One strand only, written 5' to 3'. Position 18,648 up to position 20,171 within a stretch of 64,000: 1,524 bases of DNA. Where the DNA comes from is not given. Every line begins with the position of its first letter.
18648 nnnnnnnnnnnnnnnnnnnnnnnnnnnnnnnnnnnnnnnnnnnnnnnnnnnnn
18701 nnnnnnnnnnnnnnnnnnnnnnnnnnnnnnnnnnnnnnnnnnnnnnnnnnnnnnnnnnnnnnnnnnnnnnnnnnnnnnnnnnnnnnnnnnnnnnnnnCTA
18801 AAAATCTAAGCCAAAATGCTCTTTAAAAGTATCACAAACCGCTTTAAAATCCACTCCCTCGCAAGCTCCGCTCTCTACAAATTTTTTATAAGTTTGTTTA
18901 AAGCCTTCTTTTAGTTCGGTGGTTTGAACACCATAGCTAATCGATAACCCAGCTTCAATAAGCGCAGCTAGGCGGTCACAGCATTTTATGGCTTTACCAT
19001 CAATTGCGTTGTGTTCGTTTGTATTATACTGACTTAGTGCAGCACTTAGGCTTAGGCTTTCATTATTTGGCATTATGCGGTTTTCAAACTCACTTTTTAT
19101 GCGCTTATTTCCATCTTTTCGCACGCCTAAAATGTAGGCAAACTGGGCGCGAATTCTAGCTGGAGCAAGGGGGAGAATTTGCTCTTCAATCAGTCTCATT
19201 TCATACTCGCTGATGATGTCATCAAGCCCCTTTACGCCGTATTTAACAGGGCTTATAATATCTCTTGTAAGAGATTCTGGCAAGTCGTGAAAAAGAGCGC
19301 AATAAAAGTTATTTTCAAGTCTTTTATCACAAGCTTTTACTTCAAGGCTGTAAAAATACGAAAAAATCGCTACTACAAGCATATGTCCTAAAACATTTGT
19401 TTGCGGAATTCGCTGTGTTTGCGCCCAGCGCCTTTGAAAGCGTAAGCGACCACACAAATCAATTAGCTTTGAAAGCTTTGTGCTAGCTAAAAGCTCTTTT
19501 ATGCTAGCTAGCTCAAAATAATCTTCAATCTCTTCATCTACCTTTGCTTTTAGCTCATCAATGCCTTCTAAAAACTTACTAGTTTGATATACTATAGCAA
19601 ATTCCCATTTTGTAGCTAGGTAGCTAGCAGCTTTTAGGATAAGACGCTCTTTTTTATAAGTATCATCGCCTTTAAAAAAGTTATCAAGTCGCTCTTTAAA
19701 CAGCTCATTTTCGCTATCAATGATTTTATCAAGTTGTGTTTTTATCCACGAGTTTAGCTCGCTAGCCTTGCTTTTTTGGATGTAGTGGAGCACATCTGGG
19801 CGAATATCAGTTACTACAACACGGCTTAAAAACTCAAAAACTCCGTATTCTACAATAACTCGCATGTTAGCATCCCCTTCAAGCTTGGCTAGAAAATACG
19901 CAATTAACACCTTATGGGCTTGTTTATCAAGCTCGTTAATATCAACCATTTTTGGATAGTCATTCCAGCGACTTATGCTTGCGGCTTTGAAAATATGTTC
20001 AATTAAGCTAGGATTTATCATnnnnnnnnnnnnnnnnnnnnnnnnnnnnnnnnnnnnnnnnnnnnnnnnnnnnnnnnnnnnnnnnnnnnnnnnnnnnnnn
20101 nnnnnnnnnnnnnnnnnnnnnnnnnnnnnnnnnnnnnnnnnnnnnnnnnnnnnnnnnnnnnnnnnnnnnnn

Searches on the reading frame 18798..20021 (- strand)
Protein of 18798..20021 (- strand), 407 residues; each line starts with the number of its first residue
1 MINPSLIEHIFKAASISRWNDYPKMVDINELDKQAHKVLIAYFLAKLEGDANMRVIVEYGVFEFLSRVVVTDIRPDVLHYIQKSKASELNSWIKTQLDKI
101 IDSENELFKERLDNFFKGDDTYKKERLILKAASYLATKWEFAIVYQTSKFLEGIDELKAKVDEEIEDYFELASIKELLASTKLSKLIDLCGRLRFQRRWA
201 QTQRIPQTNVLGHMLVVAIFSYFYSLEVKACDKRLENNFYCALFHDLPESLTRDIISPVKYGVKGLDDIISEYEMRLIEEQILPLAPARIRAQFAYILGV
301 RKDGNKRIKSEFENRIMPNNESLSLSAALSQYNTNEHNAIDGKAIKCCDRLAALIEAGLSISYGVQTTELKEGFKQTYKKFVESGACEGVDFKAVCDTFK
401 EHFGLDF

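Call 75: search_protein_families(library=pfam, proteins=[window:18798-20021:-], max_evalue=0.00001)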
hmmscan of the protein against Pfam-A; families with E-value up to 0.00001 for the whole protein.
window:18798-20021:- (407 aa): 2 families
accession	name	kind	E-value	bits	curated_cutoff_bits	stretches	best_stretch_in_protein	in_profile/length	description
PF13023.12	HD_3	-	4.5e-27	95.4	22.5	1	190-376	1-163/165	HD domain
PF12917.13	YfbR-like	-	1.2e-18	67.8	25.9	1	190-303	6-120/182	5'-deoxynucleotidase YfbR-like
